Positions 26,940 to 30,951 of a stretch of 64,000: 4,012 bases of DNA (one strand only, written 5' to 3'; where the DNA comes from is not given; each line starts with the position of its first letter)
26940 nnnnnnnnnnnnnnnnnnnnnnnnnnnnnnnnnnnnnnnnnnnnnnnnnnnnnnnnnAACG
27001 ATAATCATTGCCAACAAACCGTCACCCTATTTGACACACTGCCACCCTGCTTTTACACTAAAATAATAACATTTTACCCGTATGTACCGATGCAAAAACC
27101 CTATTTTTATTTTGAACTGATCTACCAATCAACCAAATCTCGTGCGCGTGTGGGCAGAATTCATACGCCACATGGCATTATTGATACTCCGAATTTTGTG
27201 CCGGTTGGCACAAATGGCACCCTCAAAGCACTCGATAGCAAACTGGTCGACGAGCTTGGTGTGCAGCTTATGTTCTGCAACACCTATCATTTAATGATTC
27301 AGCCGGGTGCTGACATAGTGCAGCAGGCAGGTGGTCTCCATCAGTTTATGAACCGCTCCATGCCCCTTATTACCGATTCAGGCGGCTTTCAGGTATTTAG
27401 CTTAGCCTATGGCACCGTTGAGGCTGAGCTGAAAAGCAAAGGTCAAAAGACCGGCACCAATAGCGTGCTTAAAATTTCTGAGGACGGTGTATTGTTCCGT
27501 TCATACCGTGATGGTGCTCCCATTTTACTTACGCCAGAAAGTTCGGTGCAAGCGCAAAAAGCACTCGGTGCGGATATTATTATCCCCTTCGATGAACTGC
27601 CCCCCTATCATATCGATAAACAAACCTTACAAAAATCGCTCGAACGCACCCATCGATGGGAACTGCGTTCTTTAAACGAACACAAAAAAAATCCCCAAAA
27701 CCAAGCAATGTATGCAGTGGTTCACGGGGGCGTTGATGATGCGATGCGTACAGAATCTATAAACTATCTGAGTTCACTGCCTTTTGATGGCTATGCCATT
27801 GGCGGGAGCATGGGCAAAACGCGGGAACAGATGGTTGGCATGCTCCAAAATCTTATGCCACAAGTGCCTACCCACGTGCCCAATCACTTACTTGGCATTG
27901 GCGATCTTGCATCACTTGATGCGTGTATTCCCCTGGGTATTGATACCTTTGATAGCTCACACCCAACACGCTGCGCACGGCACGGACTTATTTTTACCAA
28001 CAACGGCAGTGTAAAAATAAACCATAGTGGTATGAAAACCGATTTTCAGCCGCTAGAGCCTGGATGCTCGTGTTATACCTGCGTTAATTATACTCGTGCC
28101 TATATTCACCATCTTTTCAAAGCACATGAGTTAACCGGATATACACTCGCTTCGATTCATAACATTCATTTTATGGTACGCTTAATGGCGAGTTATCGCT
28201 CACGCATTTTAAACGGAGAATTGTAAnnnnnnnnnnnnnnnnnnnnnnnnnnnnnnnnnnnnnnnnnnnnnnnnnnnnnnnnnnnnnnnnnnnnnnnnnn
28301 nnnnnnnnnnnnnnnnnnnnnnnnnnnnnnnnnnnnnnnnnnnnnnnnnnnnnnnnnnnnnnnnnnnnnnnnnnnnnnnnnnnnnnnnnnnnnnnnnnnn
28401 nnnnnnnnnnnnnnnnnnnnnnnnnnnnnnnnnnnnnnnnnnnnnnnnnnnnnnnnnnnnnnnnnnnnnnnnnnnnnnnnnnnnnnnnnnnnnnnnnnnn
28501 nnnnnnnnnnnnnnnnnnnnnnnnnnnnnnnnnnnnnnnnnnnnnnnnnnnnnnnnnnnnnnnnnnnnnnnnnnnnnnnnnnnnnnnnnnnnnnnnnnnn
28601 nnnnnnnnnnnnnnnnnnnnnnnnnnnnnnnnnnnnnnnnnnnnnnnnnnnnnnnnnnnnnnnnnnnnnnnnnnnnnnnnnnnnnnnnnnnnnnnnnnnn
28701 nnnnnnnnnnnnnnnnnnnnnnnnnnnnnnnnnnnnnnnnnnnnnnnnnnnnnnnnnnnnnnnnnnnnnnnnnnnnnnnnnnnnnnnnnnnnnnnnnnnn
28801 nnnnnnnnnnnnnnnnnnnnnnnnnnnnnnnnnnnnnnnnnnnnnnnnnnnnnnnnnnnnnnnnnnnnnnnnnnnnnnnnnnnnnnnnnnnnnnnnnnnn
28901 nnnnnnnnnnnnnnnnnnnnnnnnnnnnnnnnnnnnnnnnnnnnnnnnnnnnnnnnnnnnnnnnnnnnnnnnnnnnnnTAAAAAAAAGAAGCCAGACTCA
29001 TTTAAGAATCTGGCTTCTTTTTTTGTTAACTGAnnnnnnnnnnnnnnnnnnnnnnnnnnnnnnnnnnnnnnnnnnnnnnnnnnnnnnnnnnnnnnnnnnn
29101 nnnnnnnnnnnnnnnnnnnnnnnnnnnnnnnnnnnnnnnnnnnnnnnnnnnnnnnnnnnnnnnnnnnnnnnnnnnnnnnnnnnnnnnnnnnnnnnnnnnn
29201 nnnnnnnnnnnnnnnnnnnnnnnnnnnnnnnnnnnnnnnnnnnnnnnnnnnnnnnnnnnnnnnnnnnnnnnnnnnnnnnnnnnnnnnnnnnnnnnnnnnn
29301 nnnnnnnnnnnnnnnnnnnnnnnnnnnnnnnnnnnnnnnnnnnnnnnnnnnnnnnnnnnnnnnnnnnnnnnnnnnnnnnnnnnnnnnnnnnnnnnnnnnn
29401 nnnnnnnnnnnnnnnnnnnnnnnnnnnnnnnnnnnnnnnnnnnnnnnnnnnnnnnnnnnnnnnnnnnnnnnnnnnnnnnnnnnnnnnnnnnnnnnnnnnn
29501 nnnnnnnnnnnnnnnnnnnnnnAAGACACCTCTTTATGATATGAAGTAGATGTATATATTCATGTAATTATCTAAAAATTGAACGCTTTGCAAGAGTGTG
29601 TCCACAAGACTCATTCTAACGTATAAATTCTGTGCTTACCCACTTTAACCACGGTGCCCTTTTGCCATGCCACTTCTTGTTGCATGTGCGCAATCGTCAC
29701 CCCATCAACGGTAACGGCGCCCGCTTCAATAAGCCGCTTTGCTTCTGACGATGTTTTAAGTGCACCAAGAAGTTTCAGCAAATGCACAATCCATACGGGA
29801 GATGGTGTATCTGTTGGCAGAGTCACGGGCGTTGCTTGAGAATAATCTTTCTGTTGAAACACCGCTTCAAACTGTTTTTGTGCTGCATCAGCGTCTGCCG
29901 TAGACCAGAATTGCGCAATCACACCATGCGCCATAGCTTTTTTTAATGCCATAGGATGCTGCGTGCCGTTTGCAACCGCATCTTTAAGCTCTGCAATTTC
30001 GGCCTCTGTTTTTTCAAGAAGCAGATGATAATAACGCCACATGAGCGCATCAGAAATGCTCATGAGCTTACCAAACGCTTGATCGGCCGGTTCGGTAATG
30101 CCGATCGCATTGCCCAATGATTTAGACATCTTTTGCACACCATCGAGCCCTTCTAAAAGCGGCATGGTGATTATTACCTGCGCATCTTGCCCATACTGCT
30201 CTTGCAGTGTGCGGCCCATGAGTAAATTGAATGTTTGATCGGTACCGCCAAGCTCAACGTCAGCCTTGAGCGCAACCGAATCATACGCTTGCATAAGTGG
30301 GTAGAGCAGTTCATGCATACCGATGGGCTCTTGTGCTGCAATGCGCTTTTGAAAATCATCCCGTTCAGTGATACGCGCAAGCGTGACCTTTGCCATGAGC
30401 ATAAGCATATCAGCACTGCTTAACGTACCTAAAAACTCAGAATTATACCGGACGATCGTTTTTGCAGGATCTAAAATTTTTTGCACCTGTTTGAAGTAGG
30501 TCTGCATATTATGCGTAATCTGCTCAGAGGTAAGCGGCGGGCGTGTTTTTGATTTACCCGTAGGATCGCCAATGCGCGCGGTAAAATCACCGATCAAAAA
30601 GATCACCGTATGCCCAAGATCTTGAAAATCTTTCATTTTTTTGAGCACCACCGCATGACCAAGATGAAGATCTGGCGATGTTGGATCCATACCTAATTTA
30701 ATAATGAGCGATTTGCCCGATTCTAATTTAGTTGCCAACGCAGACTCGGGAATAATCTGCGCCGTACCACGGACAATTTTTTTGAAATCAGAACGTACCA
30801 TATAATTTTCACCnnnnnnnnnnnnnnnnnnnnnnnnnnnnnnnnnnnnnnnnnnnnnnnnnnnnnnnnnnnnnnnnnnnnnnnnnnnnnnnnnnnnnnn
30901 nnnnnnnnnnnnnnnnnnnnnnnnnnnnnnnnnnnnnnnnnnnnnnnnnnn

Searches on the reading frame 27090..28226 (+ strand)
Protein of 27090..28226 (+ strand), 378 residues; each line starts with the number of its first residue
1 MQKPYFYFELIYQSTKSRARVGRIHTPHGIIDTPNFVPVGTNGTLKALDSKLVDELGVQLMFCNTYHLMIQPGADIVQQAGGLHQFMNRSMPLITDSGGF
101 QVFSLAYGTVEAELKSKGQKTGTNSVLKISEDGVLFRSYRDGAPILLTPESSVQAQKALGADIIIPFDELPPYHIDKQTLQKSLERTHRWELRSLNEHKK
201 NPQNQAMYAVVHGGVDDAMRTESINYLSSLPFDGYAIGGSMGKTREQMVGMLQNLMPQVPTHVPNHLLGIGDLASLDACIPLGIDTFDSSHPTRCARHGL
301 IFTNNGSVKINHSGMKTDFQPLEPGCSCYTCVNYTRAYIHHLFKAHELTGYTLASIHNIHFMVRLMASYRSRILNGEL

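Call 17: search_protein_families(library=ncbifam, proteins=[window:27090-28226:+], max_evalue=0.00001)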
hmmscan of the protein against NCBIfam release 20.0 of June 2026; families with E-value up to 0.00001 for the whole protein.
window:27090-28226:+ (378 aa): 4 families
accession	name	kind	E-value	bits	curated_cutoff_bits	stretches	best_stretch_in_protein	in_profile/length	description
TIGR00430.1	Q_tRNA_tgt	equivalog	8.3e-124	413.3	306.75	1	13-377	4-351/368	tRNA guanosine(34) transglycosylase Tgt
TIGR00449.1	tgt_general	superfamily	1.6e-119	399.1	47.6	1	13-378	4-351/367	tRNA-guanine transglycosylase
TIGR00432.2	arcsn_tRNA_tgt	equivalog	4.5e-36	124.2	350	2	145-378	99-323/441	tRNA guanosine(15) transglycosylase TgtA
NF041059.1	DpdA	equivalog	6.5e-07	28.5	200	1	193-294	161-261/406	tRNA-guanine transglycosylase DpdA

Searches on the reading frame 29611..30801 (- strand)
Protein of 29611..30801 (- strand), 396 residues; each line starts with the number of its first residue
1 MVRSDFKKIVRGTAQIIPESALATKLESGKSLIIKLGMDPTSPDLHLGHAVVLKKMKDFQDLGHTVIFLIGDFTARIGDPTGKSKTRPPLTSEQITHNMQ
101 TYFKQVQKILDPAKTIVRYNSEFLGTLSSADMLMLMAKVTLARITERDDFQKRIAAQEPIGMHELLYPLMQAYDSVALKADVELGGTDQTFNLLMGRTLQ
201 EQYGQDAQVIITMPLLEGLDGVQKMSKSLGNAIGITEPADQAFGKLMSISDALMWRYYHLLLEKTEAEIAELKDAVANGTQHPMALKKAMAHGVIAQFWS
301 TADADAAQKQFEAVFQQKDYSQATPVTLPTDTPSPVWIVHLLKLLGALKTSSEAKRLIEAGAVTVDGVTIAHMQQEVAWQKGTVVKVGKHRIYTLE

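Call 18: search_protein_families(library=ncbifam, proteins=[window:29611-30801:-], max_evalue=0.00001)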
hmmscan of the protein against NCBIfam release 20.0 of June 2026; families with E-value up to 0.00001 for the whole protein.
window:29611-30801:- (396 aa): 3 families
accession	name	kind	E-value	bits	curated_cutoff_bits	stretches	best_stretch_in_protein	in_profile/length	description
TIGR00234.1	tyrS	equivalog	5.1e-109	365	113.8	1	11-395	13-403/406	tyrosine--tRNA ligase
NF006330.0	PRK08560.1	equivalog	8.2e-32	110.6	220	1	4-246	5-245/342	tyrosine--tRNA ligase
NF008922.0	PRK12283.1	equivalog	2.4e-06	26.7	572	0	36-201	8-165/400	tryptophan--tRNA ligase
